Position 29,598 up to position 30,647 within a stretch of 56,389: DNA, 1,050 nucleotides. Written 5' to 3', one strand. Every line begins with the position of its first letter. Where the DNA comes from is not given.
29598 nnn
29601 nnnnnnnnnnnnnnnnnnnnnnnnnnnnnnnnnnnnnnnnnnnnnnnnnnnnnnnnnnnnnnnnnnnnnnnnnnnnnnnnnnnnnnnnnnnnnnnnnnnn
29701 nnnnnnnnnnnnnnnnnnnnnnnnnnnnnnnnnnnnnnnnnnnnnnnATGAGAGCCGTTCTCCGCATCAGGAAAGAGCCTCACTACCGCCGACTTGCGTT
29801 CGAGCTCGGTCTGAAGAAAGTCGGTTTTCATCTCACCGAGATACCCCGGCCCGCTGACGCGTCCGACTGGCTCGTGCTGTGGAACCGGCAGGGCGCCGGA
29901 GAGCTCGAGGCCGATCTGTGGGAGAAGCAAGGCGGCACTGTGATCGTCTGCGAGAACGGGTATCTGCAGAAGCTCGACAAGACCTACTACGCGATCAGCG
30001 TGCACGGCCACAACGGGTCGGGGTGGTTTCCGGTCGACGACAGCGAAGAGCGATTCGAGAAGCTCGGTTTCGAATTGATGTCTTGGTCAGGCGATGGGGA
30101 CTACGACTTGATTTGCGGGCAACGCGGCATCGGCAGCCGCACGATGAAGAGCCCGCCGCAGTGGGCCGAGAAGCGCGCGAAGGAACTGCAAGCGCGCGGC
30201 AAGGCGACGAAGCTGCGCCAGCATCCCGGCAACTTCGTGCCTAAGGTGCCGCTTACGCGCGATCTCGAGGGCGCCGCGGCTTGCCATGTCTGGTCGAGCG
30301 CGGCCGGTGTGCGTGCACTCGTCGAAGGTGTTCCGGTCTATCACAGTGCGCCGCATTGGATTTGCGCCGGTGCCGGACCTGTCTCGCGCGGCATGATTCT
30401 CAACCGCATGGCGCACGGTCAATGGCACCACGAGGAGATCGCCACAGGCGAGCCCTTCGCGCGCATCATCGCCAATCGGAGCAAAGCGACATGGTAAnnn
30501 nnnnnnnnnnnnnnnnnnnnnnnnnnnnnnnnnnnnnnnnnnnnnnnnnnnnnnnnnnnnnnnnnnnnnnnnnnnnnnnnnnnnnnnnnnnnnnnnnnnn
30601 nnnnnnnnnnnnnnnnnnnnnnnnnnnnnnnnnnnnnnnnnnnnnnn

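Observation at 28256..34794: Operator-gated 6.5-kb glycosyltransferase/methyltransferase module in a phage with no lysogeny genes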

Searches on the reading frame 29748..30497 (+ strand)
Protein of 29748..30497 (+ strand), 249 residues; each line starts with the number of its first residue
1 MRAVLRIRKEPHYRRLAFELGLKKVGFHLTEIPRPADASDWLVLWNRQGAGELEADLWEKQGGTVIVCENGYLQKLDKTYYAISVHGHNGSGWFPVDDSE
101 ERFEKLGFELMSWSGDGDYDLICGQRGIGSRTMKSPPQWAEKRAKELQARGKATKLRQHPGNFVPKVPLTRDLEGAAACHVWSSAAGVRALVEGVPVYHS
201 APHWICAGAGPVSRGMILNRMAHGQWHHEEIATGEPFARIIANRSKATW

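Call 4: search_protein_families(library=pfam, max_evalue=0.1, proteins=[window:29748-30497:+])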
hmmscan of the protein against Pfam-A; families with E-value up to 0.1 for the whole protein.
window:29748-30497:+ (249 aa): 0 families

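Call 13: search_protein_families(library=phrogs, max_evalue=0.01, proteins=[window:29748-30497:+])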
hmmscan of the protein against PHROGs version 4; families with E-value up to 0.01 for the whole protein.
window:29748-30497:+ (249 aa): 0 families

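Call 18: search_solved_structures(query=window:29748-30497:+, max_evalue=1)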
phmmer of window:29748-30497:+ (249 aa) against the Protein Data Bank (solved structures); distinct sequences matched with E-value up to 1: 0.

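Call 19: find_related_loci(query=window:29748-30497:+, collection=viral_contigs, flank=10000)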
Query window:29748-30497:+ (249 aa) in viral_contigs; peptide patterns used: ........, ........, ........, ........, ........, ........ (x = any residue, [..] = any of these).
7 stretches matched a pattern; 7 encode a relative of the query (tblastn E <= 1e-3); 7 distinct loci.
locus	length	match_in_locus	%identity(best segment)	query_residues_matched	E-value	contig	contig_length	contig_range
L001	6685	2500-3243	63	3-249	3e-100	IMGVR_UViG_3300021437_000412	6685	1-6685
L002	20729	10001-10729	60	3-242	3e-96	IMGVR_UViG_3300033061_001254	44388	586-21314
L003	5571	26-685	65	34-249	2e-91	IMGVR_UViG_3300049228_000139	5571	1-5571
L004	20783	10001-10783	55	1-244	2e-83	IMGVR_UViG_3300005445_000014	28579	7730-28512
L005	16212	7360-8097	57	3-249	6e-83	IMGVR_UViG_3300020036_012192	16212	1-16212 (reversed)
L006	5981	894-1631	57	3-249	3e-82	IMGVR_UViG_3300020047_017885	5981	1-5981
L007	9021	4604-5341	57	3-249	9e-81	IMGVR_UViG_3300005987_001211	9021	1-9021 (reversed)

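Call 25: search_solved_structures(query=A1, max_evalue=10, show_alignments=2)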
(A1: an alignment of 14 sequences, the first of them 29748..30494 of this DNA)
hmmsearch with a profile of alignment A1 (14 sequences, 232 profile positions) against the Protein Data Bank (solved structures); distinct sequences matched with E-value up to 10: 9.
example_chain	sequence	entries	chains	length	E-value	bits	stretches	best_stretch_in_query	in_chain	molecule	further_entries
6qkg_A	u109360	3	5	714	0.095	15.4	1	23-77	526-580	NCR A | NCR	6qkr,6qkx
7m5h_A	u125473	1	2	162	0.29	13.8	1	171-217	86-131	Nucleoside 2-deoxyribosyltransferase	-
8fux_A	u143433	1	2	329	0.55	12.9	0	156-206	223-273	Capsule polysaccharide export protein KpsC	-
8fuw_A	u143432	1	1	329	0.56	12.9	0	156-206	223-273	Capsule polysaccharide export protein KpsC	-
7qca_SB0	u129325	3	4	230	0.58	12.9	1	42-97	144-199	eS1 SB0 | eS1 | 40S ribosomal protein S1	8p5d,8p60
6mgc_A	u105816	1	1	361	0.77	12.5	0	156-206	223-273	Capsule polysaccharide export protein KpsC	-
9kp8_A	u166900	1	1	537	1.3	11.7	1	28-117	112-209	alpha-glucosidase,Beta-cyclopiazonate dehydrogenase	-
3ia7_A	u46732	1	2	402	1.4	11.6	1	155-205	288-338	CalG4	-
9vex_A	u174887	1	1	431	1.6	11.4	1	29-117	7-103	Beta-cyclopiazonate dehydrogenase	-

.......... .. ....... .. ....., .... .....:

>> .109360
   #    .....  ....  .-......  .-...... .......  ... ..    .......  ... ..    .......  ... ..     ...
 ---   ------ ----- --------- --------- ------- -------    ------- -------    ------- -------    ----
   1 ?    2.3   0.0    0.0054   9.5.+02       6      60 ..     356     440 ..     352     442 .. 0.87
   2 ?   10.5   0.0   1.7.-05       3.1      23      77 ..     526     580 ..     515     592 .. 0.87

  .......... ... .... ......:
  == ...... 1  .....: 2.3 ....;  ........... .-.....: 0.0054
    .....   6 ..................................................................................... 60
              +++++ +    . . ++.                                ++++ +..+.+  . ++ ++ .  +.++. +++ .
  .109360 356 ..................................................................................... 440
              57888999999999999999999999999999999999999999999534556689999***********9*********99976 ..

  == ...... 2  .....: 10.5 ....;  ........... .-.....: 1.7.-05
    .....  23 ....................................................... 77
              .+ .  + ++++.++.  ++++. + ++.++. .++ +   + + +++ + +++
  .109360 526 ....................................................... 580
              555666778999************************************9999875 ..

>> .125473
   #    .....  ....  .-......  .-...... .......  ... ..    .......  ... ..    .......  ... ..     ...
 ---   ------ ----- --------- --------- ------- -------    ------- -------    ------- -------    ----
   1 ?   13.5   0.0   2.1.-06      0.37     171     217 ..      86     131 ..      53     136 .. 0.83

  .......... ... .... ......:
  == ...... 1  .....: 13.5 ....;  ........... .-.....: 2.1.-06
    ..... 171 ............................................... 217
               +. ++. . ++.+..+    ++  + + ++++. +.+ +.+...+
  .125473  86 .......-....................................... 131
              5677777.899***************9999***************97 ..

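Call 27: find_encoding_contigs(protein=window:29748-30497:+, flank=3000, max_places=4)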
Protein window:29748-30497:+ (249 aa): 1 contig read that carries it; 1 place shown.
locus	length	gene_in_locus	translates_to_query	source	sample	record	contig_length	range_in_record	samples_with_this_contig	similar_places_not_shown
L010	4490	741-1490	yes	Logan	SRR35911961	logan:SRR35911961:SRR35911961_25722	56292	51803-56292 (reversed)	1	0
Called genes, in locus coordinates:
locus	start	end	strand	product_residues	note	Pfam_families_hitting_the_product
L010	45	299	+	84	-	-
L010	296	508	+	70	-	-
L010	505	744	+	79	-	PF12961:DUF3850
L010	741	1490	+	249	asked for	-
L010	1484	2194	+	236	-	-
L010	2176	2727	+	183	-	PF13489:Methyltransf_23, PF07021:MetW (weak), PF13847:Methyltransf_31, PF08241:Methyltransf_11, PF08242:Methyltransf_12 (weak), PF13649:Methyltransf_25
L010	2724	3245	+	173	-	PF13489:Methyltransf_23, PF08242:Methyltransf_12 (faint), PF13649:Methyltransf_25 (faint)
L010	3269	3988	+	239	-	-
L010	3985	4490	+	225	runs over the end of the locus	PF05050:Methyltransf_21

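Call 32: find_homologous_proteins(query=A1, max_evalue=0.001)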
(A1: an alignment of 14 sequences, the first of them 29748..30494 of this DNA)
Query A1 (14 sequences) (249 aa, profile of the alignment): 1053 proteins with E <= 0.001 among 8000 candidates; the best 120 are listed.
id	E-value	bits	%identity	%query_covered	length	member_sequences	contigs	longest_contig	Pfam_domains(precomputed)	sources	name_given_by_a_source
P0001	4.3e-90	319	26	54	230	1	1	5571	-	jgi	jgi:hypothetical protein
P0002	1.0e-86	308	63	99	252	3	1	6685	-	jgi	-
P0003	1.8e-86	307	60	96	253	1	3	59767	-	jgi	jgi:hypothetical protein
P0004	7.6e-85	302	61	99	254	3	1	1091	-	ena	-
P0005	1.1e-84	302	100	100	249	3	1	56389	-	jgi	jgi:hypothetical protein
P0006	1.8e-84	301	62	99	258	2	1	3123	-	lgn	-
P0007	2.5e-84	300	60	96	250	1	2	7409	-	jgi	jgi:hypothetical protein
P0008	1.0e-83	298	71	100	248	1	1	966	-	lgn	-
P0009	2.2e-83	297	62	96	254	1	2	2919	-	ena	-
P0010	3.3e-83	297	66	96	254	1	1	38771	-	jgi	jgi:hypothetical protein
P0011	3.6e-82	293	70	100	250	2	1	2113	-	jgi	jgi:hypothetical protein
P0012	2.0e-81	291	65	96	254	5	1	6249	-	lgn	-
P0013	3.2e-81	290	26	77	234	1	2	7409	-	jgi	jgi:hypothetical protein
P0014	4.2e-81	290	62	100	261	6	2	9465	-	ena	-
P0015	4.5e-81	290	70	100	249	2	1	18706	-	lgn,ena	-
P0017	8.1e-81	289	57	99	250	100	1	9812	-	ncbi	-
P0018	8.3e-81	289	57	99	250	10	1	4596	-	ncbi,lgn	-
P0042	5.6e-79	283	67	100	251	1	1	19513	-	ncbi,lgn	-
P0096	2.9e-75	271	57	97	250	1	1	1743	-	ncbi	-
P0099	3.7e-75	270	63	100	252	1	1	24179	-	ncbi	-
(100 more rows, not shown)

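Call 33: list_cluster_members(proteins=[P0017, P0042, P0099, P0096, P0018])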
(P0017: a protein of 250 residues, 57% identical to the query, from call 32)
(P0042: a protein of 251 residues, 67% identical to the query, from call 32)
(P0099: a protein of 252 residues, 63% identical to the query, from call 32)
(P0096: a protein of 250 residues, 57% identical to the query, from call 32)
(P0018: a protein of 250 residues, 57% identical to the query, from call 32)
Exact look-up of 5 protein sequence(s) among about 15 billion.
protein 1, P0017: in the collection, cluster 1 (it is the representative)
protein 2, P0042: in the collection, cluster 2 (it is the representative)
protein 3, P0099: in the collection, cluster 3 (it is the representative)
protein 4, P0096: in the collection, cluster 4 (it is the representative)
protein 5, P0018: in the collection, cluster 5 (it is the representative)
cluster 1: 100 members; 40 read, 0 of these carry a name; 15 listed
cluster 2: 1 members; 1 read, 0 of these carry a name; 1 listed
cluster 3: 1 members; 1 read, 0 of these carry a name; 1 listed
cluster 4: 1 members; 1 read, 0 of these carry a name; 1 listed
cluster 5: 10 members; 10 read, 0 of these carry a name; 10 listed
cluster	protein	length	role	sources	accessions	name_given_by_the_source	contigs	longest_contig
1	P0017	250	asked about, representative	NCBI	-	-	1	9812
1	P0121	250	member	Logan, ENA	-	-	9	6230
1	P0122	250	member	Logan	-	-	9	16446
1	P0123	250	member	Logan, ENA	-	-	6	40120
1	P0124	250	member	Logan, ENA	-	-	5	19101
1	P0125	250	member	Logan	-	-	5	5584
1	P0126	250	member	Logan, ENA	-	-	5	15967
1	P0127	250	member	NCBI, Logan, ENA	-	-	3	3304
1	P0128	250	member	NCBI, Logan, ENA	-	-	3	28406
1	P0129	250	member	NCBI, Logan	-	-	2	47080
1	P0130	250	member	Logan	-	-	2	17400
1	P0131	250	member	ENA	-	-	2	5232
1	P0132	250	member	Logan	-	-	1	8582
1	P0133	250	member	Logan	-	-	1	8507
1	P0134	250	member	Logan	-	-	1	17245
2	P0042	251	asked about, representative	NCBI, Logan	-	-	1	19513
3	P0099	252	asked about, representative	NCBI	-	-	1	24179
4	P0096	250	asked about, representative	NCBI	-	-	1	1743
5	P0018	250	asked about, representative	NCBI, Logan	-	-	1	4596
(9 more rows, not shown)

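Call 40: predict_structure(alignment_id=A3)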
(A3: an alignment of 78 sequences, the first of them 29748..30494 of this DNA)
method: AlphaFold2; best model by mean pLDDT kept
length: 249 residues; sequences in the alignment: 78
mean_pLDDT: 94.4   pTM: 0.90
mean pLDDT of the five models: 94.4, 93.5, 93.1, 93.1, 93.0
residues with pLDDT >= 90: 215; 70-90: 34; 50-70: 0; < 50: 0
segments of 3 or more residues with pLDDT < 50: none
pLDDT, mean of each block of 10 residues (from residue 1): 95 95 98 96 94 96 96 87 90 94 95 94 90 92 98 95 88 97 95 98 94 97 96 98 91
secondary structure, 60 per line:
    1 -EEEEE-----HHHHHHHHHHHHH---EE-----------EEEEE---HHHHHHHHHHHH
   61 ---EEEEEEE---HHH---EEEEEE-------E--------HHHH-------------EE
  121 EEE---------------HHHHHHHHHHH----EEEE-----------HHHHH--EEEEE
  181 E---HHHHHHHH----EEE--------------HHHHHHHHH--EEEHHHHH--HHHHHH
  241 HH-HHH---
elements in order: E2-6 H12-24 E41-45 H49-60 E64-70 E80-85 H102-105 E119-123 H139-149 E154-157 H169-173 E176-181 H185-192 E197-199 H214-222 E225-227 H228-232 H235-242

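Call 42: find_related_loci(query=window:29748-30494:+, collection=genome_contigs, flank=10000)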
Query window:29748-30494:+ (249 aa) in genome_contigs; peptide patterns used: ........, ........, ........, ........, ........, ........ (x = any residue, [..] = any of these).
60 stretches matched a pattern, but none encodes a relative of the query by tblastn (E <= 1e-3).

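Call 43: fold_search(model_id=the predicted structure, library=pdb)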
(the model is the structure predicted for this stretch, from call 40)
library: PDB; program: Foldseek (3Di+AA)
matches with E <= 10: 1109; with E <= 0.001: 29
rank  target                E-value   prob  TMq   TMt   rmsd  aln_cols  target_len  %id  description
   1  8fux_B                2.3e-07  1.00  0.49  0.40   9.5       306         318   12  KpsC D160C ternary complex (released 2023-03-08)
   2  8fuw                  4.7e-07  1.00  0.53  0.44   9.3       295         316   12  KpsC D160N Kdo adduct (released 2023-03-08)
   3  8fux_A                1.7e-06  1.00  0.52  0.42   9.4       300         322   12  KpsC D160C ternary complex (released 2023-03-08)
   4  6mgc                  2.0e-06  1.00  0.53  0.43   9.2       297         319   13  Escherichia coli KpsC, N-terminal domain (released 2019-03-27)
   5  9yfx_C                2.4e-06  1.00  0.48  0.36   8.6       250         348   13  KrKA retaining Kdo transferase CMP complex (released 2026-01-28)
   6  6mgd_A                4.3e-06  1.00  0.52  0.45   8.4       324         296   12  Thermosulfurimonas dismutans KpsC, beta Kdo 2,7 transferase (released 2019-03-27)
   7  9yfz_B                7.1e-06  1.00  0.47  0.36   7.8       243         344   13  KrkA D193C ternary complex (released 2026-01-28)
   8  5fa0_B                7.1e-06  1.00  0.49  0.34   9.8       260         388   14  The structure of the beta-3-deoxy-D-manno-oct-2-ulosonic acid transferase domain from WbbB (released 2016-05-18)
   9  9yfy_B                9.1e-06  1.00  0.46  0.35   7.7       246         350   13  KrkA D193C Kdo adduct (released 2026-01-28)
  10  9yfx_B                9.1e-06  1.00  0.46  0.35   7.9       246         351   13  KrKA retaining Kdo transferase CMP complex (released 2026-01-28)
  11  5fa1_B                1.3e-05  1.00  0.50  0.34   7.1       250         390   14  The structure of the beta-3-deoxy-D-manno-oct-2-ulosonic acid transferase domain of WbbB (released 2016-05-18)
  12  9yfy_A                1.3e-05  1.00  0.48  0.36   8.4       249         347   13  KrkA D193C Kdo adduct (released 2026-01-28)
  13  8csf_A                1.5e-05  1.00  0.50  0.34   7.0       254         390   12  WbbB D232C-Kdo adduct + alpha-Rha(1,3)GlcNAc ternary complex (released 2022-11-09)
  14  6mgd_B                1.7e-05  1.00  0.56  0.49   7.7       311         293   14  Thermosulfurimonas dismutans KpsC, beta Kdo 2,7 transferase (released 2019-03-27)
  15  8csd_B                1.8e-05  1.00  0.50  0.34   7.3       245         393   13  WbbB D232C Kdo adduct (released 2022-11-09)
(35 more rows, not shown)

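Call 56: search_protein_families(library=ncbifam, max_evalue=0.01, proteins=[window:29748-30497:+])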
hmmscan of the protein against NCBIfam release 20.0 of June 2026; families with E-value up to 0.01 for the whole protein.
window:29748-30497:+ (249 aa): 0 families

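Call 67: search_protein_families(library=pfam, max_evalue=0.01, proteins=[L002:13958-14890:+, L004:8343-8837:+, L004:8815-9423:+, L005:5018-5587:+, L005:5597-6247:+, L005:6240-6746:+, L005:11976-12560:+, L001:1061-1786:+])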
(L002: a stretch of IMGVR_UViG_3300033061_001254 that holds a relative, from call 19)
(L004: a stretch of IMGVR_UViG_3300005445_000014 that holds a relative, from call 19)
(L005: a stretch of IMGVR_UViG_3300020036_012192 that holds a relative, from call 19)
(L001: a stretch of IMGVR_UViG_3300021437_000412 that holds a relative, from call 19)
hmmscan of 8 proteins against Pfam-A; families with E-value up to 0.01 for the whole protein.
L002:13958-14890:+ (310 aa): 2 families
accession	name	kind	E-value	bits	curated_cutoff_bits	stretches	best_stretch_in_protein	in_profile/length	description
PF04055.27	Radical_SAM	-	3.1e-12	47.4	29.5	1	30-165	1-139/166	Radical SAM superfamily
PF13186.11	SPASM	-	6.2e-10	39.7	21.5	1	240-307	1-66/67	Iron-sulfur cluster-binding domain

L004:8343-8837:+ (164 aa): 0 families

L004:8815-9423:+ (202 aa): 2 families
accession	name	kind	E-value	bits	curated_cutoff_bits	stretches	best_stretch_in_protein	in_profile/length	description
PF13392.12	HNH_3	-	7.2e-15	54.8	24.8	1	98-140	2-45/46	HNH endonuclease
PF00847.26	AP2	-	0.0032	18.2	33.3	1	151-193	1-47/54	AP2 domain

L005:5018-5587:+ (189 aa): 1 family
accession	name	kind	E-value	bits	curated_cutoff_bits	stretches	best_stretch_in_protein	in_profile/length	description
PF13392.12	HNH_3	-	1.7e-06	28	24.8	1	74-118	1-46/46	HNH endonuclease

L005:5597-6247:+ (216 aa): 0 families

L005:6240-6746:+ (168 aa): 0 families

L005:11976-12560:+ (194 aa): 0 families

L001:1061-1786:+ (241 aa): 0 families

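Call 77: search_solved_structures(query=A3, max_evalue=10, show_alignments=5)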
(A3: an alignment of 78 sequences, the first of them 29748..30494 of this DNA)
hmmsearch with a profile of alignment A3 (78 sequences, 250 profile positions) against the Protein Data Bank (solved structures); distinct sequences matched with E-value up to 10: 0.

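Call 78: search_dna_similar(query=window:29748-30494:+, collection=phages, mode=protein, max_evalue=0.001, max_rows=20)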
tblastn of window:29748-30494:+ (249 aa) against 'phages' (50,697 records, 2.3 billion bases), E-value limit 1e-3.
Records with a match: 16; places in all: 16; records where one place covers at least 80% of the query: 15.
Best place of each record, by identity: <60% 16.
By first word of the organism name: Caulobacter 13; Bertelyvirus 2; Caudoviricetes 1.
By host as written in the record: Caulobacter vibrioides CB15 13; Caulobacter crescentus 2; - 1.
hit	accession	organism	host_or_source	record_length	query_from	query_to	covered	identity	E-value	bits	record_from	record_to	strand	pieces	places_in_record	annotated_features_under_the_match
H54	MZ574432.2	Caulobacter phage BL47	Caulobacter vibrioides CB15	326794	2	241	96%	37.3%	2e-37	144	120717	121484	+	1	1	hypothetical protein (x2)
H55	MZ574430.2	Caulobacter phage C2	Caulobacter vibrioides CB15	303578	2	241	96%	37.3%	3e-37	144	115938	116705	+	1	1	hypothetical protein (x2)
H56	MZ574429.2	Caulobacter phage C1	Caulobacter vibrioides CB15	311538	2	241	96%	37.3%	3e-37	144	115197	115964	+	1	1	hypothetical protein (x2)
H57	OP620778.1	Bertelyvirus sp.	Caulobacter vibrioides CB15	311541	2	241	96%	37.3%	3e-37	144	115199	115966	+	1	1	hypothetical protein (x2)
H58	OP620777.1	Bertelyvirus sp.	Caulobacter vibrioides CB15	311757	2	241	96%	37.3%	3e-37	144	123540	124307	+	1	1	hypothetical protein (x2)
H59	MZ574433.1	Caulobacter phage RB23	Caulobacter vibrioides CB15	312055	2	241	96%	37.3%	3e-37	144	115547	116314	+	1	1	hypothetical protein (x2)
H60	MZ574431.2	Caulobacter phage J4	Caulobacter vibrioides CB15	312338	2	241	96%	37.3%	3e-37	144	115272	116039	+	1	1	hypothetical protein (x2)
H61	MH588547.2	Caulobacter phage CcrSC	Caulobacter vibrioides CB15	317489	2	241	96%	35.7%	2e-34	135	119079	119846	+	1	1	hypothetical protein (x2)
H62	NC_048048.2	Caulobacter phage CcrSC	Caulobacter vibrioides CB15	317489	2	241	96%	35.7%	2e-34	135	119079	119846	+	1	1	hypothetical protein | alpha-2;3-sialyltransferase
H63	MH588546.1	Caulobacter phage CcrBL9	Caulobacter vibrioides CB15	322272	2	241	96%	35.5%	5e-34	134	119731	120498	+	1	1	hypothetical protein (x2)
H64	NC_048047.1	Caulobacter phage CcrBL9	Caulobacter vibrioides CB15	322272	2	241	96%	35.5%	5e-34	134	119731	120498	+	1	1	hypothetical protein | alpha-2;3-sialyltransferase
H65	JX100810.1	Caulobacter phage CcrColossus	Caulobacter crescentus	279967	2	235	94%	34.6%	3e-26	112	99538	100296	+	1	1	hypothetical protein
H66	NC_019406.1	Caulobacter phage CcrColossus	Caulobacter crescentus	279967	2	235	94%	34.6%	3e-26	112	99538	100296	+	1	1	hypothetical protein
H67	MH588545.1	Caulobacter phage CcrPW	Caulobacter vibrioides CB15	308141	2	241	96%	33.5%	5e-27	114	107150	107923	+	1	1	hypothetical protein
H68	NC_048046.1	Caulobacter phage CcrPW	Caulobacter vibrioides CB15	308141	2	241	96%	33.5%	5e-27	114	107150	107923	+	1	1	hypothetical protein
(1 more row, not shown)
